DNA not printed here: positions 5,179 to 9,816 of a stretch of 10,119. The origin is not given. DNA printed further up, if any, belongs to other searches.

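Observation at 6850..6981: Two complete surface-protein modules joined in frame by a TM-anchor / basic / signal-peptide hairpin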

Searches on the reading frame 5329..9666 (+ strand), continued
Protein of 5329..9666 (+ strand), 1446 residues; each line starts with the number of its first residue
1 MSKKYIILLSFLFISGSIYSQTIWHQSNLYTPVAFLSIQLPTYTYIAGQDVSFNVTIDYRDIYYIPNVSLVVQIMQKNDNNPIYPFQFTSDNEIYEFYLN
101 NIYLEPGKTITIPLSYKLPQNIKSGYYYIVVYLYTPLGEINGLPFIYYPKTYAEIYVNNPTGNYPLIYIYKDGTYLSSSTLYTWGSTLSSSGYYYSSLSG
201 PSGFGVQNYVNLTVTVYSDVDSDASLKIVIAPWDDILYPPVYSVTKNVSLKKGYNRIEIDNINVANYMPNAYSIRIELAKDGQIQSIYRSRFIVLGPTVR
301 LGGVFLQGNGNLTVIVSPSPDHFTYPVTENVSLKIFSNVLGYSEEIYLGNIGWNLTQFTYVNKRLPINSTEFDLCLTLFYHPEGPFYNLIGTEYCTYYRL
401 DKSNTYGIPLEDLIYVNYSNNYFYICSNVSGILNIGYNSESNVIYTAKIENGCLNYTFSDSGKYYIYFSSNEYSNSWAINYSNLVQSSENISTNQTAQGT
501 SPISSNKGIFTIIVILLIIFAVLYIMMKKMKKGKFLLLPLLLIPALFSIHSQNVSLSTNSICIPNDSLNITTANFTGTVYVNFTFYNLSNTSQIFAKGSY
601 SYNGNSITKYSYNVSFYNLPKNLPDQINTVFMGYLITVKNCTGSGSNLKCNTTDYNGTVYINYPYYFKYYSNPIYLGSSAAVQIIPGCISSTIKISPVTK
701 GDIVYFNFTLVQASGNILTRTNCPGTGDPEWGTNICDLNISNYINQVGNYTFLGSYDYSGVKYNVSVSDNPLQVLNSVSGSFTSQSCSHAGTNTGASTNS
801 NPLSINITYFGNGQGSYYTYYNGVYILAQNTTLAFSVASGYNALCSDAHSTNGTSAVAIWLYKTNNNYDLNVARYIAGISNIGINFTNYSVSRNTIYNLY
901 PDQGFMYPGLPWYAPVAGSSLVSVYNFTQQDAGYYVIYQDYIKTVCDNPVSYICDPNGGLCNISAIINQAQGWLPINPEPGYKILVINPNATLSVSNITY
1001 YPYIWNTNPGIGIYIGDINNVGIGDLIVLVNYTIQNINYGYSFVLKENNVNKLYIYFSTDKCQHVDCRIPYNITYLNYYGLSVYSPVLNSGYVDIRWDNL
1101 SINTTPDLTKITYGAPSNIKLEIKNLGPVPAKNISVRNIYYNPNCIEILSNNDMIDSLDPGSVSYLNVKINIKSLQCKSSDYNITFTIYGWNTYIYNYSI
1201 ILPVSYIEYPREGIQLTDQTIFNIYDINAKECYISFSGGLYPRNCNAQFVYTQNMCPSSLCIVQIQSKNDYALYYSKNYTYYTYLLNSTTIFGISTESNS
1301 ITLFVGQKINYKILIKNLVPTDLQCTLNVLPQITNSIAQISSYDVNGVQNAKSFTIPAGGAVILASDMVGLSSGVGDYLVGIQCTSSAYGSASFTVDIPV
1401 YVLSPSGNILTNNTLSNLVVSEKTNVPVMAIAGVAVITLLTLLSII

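Call 81: list_cluster_members(proteins=[P0012, P0018, P0020, P0021, P0022, P0024, P0025, P0026, P0027, P0029])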
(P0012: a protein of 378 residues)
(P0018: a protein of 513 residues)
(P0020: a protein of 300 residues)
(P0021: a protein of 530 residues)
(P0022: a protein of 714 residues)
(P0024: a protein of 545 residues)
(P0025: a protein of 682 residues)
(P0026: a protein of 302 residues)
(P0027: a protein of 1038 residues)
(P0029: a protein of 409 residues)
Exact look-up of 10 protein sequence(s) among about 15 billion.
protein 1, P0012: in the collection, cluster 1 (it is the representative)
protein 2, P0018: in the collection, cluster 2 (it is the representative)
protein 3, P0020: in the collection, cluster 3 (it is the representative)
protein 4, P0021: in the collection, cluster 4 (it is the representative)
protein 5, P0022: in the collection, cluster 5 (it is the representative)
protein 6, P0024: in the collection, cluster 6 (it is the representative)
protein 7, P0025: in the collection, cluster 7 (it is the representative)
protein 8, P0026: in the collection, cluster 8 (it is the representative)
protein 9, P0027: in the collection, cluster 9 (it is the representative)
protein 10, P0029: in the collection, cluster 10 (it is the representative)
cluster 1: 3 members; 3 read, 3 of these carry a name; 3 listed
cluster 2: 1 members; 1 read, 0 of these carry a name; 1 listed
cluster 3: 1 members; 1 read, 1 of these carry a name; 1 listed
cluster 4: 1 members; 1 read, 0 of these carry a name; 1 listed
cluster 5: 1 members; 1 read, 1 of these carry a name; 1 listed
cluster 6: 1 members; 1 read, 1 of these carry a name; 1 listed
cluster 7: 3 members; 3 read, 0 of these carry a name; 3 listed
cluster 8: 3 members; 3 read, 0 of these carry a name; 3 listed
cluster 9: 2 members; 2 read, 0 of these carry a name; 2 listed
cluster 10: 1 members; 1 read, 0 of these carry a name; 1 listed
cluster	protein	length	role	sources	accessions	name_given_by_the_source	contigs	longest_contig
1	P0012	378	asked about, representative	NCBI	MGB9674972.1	MAG: hypothetical protein ACPLX8_02440, partial [Nanopusillaceae archaeon]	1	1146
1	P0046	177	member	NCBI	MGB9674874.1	MAG: hypothetical protein ACPLX8_01950, partial [Nanopusillaceae archaeon]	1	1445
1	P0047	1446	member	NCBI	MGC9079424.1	MAG: hypothetical protein ACP5G1_01660 [Nanopusillaceae archaeon]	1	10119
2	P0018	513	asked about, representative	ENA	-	-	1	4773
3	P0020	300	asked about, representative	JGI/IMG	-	hypothetical protein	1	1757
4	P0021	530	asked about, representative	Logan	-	-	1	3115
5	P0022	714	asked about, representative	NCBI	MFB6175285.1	MAG: PKD domain-containing protein, partial [Candidatus Nanohalobium sp.]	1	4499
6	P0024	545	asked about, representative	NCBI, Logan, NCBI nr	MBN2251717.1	MAG: hypothetical protein JW724_06560 [Candidatus Altiarchaeota archaeon] | hypothetical protein [Candidatus Altiarchaeota archaeon]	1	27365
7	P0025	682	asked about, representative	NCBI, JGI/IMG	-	-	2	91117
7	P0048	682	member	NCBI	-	-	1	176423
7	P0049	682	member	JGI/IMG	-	-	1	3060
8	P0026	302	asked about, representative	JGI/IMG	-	-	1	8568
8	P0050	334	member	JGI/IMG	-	-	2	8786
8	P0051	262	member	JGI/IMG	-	-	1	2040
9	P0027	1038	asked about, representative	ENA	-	-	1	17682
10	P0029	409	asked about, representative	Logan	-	-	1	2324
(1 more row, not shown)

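Call 84: search_solved_structures(query=A1, max_evalue=10)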
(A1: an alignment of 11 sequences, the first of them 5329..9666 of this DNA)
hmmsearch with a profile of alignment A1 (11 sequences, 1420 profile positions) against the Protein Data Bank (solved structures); distinct sequences matched with E-value up to 10: 1.
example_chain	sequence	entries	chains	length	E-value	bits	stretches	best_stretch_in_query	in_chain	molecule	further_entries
6pi5_A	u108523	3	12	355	2.7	8.6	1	782-832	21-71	Atrazine periplasmic binding protein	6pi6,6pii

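Call 85: search_protein_families(library=pfam, proteins=[L005:2646-5927:+], max_evalue=0.01)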
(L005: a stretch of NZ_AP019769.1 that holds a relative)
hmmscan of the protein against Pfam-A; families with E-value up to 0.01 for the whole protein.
L005:2646-5927:+ (1094 aa): 26 families (the best 25 are shown)
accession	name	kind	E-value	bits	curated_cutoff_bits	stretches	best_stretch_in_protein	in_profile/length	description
PF05362.19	Lon_C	-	3.9e-38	131.5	21.1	1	895-1091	6-204/205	Lon protease (S16) C-terminal proteolytic domain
PF00158.32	Sigma54_activat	-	2.4e-17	63.6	20.2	2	678-752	58-130/168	Sigma-54 interaction domain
PF01078.27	Mg_chelatase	-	2e-13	50.6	20.3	2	32-80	3-51/207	Magnesium chelatase, subunit ChlI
PF07728.20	AAA_5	-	2.1e-13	50.9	22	2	704-788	65-138/139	AAA domain (dynein-related subfamily)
PF00004.35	AAA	-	8.2e-09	36.4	21.2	1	54-76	1-23/131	ATPase family associated with various cellular activities (AAA)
PF20436.4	LonB_AAA-LID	-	2.9e-08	34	22.4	1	828-886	1-59/65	Archaeal LonB, AAA+ ATPase LID domain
PF14532.12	Sigma54_activ_2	-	1.7e-07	32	25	1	44-78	14-48/138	Sigma-54 interaction domain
PF13541.12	ChlI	-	3.6e-07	30.6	27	1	947-1062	7-121/121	Subunit ChlI of Mg-chelatase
PF00493.29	MCM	-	1.1e-06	28.4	23.3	0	46-78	52-84/224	MCM P-loop domain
PF20030.5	bpMoxR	-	2.7e-06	27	27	1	26-77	6-57/205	MoxR domain in the MoxR-vWA-beta-propeller ternary systems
PF13191.12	AAA_16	-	1.3e-05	26.2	32.6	1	43-116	15-85/167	AAA ATPase domain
PF07724.20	AAA_2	-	1.8e-05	25.3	27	0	710-782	70-132/166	AAA domain (Cdc48 subfamily)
PF17855.7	MCM_lid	-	5.1e-05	24.1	27.4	1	843-885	35-79/87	MCM AAA-lid domain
PF20720.3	nSTAND3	-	5.2e-05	23.4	27.2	1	40-88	6-57/155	Novel STAND NTPase 3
PF13401.12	AAA_22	-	6.7e-05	23.7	27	1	50-110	4-59/130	AAA domain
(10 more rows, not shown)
